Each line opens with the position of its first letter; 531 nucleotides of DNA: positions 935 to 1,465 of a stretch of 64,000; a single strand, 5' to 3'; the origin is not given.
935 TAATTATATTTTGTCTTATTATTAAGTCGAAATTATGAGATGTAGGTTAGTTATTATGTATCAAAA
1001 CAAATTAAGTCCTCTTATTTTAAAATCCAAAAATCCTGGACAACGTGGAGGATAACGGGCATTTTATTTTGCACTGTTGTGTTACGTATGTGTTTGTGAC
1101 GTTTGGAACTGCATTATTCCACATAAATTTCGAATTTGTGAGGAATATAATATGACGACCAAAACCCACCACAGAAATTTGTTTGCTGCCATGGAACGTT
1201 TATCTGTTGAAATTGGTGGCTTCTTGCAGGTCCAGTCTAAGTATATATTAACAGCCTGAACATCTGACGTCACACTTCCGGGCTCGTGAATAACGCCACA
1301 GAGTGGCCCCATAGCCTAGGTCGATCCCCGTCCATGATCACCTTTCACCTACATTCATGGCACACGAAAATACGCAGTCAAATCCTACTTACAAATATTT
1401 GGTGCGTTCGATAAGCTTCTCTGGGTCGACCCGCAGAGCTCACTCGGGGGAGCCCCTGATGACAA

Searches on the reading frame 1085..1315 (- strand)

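Call 56: search_protein_families(library=pfam, alignment_id=A2, max_evalue=0.001)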
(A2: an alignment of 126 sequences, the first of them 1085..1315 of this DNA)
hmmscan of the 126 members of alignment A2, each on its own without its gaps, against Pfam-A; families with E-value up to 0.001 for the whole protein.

A. member 1, window:1085-1315:- (77 aa): 0 families

B. families by the number of members that match (of 126 scanned): 5 families
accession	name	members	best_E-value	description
PF00644.27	PARP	2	5.5e-10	Poly(ADP-ribose) polymerase catalytic domain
PF00059.27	Lectin_C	2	2.6e-07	Lectin C-type domain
PF08487.16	VIT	1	3.5e-22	Vault protein inter-alpha-trypsin domain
PF13757.12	VIT_2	1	3.3e-08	Vault protein inter-alpha-trypsin domain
PF13632.12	Glyco_trans_2_3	1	0.00014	Glycosyl transferase family group 2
